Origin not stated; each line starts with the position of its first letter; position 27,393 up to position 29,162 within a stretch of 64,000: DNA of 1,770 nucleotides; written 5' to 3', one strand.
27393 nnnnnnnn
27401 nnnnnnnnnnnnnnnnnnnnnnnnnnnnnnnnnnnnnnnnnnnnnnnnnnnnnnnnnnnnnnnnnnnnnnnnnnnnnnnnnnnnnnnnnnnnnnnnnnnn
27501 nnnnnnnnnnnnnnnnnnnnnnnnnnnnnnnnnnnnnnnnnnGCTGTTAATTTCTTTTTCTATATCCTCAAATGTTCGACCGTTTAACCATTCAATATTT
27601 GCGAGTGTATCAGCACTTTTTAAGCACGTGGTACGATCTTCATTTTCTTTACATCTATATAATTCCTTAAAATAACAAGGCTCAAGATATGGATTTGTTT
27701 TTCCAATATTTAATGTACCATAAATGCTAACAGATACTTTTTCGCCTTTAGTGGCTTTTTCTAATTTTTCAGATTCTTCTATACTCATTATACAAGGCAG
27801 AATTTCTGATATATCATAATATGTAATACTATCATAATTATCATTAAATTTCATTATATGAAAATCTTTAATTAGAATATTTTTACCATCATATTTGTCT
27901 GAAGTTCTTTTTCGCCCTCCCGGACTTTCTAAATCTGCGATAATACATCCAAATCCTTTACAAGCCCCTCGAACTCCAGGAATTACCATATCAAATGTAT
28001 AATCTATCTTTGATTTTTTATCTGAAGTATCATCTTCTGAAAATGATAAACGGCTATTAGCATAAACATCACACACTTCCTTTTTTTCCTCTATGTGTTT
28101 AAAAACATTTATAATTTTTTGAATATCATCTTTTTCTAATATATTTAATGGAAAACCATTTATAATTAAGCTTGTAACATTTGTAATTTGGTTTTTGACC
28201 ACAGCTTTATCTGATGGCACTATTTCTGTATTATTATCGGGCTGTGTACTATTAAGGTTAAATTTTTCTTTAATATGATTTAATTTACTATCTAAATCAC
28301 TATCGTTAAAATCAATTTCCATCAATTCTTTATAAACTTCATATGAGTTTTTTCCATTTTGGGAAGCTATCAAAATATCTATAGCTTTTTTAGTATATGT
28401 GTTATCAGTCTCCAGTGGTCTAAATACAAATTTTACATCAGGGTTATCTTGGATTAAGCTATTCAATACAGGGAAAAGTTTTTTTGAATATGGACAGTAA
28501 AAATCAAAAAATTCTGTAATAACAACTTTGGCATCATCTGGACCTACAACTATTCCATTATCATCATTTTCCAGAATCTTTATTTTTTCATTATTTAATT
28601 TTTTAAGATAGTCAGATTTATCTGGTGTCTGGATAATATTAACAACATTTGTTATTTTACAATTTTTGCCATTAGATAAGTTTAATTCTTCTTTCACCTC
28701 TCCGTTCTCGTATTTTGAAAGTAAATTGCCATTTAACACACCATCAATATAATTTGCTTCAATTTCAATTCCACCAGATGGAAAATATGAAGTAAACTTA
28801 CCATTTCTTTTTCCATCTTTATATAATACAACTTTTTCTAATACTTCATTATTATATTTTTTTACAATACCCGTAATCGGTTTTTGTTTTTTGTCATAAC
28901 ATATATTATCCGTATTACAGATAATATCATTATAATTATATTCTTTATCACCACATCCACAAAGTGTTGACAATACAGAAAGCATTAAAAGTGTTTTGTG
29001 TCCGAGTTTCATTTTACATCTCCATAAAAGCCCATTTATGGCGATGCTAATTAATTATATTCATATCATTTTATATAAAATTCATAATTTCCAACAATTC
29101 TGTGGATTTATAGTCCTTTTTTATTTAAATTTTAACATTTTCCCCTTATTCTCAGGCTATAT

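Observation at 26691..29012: Chimeric 773-aa protein: lipoprotein signal + MORN repeats + DsbA-like CxxS domain + ankyrin array with near-identical 99-bp tandem repeats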

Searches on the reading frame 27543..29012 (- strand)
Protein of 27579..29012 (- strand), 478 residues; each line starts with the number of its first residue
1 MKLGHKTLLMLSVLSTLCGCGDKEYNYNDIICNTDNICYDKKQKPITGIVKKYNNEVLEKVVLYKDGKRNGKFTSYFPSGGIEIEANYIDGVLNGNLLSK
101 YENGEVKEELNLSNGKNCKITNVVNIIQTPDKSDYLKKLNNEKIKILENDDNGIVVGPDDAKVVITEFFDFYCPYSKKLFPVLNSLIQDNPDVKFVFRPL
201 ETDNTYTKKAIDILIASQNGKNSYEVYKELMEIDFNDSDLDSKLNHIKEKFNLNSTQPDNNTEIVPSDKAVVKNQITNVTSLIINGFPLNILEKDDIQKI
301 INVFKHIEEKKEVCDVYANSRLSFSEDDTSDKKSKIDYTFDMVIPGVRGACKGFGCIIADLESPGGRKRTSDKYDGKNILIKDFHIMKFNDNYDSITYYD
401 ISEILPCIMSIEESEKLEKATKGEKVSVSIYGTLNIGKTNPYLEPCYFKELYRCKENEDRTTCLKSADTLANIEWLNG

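Call 14: find_homologous_proteins(query=window:27579-29012:-, max_evalue=0.01)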
Query seq(478 aa) (478 aa): 5 proteins with E <= 0.01 among 8000 candidates.
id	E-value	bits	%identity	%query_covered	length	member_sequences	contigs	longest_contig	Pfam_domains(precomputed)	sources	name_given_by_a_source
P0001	0.0e+0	1068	100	100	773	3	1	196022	PF13606.13,PF13857.13,PF23745.2,PF12796.14,PF23881.2,PF01323.27,PF00023.37,PF13637.13,PF24521.3,PF13462.13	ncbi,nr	ncbi:MAG: ankyrin repeat domain-containing protein [Alphaproteobacteria bacterium]|nr:ankyrin repeat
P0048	7.7e-7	46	38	13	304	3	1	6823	PF07661.20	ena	-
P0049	9.6e-7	46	28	21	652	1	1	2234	PF00462.31,PF13894.13,PF05605.19,PF21276.4,PF00085.27,PF13098.14,PF01323.27,PF13462.13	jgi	jgi:protein-disulfide isomerase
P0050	8.4e-4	36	21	30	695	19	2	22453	PF07661.20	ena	-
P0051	5.7e-3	34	38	13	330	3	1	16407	PF07661.20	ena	-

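Call 15: search_solved_structures(query=window:27579-28952:-, max_evalue=1, show_alignments=3)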
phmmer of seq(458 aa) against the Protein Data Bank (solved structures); distinct sequences matched with E-value up to 1: 26.
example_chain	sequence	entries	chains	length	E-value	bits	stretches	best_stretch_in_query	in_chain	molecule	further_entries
7rgv_A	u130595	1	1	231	4e-09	39.1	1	121-214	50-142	Thioredoxin domain-containing protein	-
6nen_A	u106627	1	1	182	6.6e-08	35.1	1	126-211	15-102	Copper resistance protein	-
4xvw_A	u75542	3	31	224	7e-08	35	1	125-196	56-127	DsbA-like protein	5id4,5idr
7jve_A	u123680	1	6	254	7.2e-08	35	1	134-179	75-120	DsbA family protein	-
6mhh_A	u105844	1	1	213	7.7e-08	34.9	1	126-196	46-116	Metal resistance protein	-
3gyk_A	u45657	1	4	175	2.1e-07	33.5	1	126-272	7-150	27kDa outer membrane protein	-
4gxz_A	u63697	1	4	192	5e-07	32.2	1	112-187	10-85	Suppression of copper sensitivity protein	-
9edl_A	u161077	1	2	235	1.1e-06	31.1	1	113-182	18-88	Conserved hypothetical lipoprotein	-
4p3y_B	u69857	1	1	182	0.0055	18.9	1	141-290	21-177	Thiol:disulfide interchange protein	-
3eu3_A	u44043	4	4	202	0.019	17.1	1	135-178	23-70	BdbD | Disulfide bond formation protein D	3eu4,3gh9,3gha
4dvc_A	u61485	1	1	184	0.029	16.5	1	131-172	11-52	Thiol:disulfide interchange protein DsbA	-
1bed_A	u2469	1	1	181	0.033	16.3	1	133-172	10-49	DSBA OXIDOREDUCTASE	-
2ijy_A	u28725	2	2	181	0.033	16.3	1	133-172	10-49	Thiol:disulfide interchange protein dsbA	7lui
6p7v_B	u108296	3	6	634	0.06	15.5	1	124-235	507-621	Cep3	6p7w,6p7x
4n30_A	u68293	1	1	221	0.076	15.1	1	135-181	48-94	Protein disulfide isomerase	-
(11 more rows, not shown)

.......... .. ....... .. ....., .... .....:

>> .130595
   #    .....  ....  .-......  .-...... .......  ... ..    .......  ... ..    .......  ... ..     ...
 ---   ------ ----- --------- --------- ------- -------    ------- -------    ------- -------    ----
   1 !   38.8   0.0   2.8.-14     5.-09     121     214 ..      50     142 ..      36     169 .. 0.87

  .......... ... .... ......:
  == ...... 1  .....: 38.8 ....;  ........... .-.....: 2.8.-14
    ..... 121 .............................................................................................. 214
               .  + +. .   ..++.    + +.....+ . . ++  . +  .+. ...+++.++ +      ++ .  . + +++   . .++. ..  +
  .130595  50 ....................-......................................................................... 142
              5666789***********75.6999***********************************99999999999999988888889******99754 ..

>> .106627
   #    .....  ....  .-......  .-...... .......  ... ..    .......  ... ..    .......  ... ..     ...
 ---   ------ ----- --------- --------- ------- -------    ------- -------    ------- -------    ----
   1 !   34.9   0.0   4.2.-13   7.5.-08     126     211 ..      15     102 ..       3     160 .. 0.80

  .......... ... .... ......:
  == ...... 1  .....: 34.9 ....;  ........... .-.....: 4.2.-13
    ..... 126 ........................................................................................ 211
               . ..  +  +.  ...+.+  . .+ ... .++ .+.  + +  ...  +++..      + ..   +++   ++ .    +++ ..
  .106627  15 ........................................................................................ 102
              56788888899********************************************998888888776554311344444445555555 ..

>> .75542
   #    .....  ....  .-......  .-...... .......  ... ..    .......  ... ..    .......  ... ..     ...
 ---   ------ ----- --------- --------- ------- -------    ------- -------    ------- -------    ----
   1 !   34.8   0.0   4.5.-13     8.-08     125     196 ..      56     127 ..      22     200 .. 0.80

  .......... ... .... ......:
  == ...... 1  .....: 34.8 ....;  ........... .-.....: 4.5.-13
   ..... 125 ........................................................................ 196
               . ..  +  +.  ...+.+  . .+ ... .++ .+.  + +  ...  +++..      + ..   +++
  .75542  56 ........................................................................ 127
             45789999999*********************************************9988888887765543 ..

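Call 18: find_related_loci(query=window:27579-28952:-, collection=genome_contigs, flank=10000)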
Query window:27579-28952:- (458 aa) in genome_contigs; peptide patterns used: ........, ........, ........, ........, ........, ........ (x = any residue, [..] = any of these).
39 stretches matched a pattern, but none encodes a relative of the query by tblastn (E <= 1e-3).

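Call 52: predict_structure(alignment_id=A4)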
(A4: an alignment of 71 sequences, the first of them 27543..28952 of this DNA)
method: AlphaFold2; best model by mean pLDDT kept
length: 470 residues; sequences in the alignment: 71
mean_pLDDT: 61.0   pTM: 0.53
mean pLDDT of the five models: 61.0, 61.0, 60.5, 58.9, 56.7
residues with pLDDT >= 90: 116; 70-90: 58; 50-70: 79; < 50: 217
segments of 3 or more residues with pLDDT < 50: 30-67, 75-94, 104-118, 301-389, 410-457
pLDDT, mean of each block of 10 residues (from residue 1): 68 76 71 39 38 28 43 46 43 51 48 49 75 92 95 94 97 96 91 90 95 94 96 73 53 56 91 94 93 77 36 31 30 32 31 36 33 30 41 66 59 43 44 44 42 50 67
secondary structure, 60 per line:
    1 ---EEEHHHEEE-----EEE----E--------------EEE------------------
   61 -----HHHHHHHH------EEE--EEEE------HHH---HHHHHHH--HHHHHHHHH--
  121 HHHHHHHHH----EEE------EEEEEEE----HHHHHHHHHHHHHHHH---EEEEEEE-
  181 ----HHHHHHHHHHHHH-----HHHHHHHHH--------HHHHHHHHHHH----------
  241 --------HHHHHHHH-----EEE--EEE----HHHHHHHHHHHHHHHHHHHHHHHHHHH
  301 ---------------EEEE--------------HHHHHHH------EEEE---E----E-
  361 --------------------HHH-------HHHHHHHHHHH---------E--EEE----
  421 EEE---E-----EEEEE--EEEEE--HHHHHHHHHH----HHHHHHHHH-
elements in order: E4-6 E10-12 E18-20 E40-42 H66-73 E80-82 E85-88 H101-107 H110-118 H121-129 E134-136 E143-149 H154-169 E173-179 H185-197 H203-211 H220-230 H249-256 E262-264 E267-269 H274-300 E316-319 H334-340 E347-350 H391-401 E414-416 E421-423 E433-437 E440-444 H447-456 H461-469
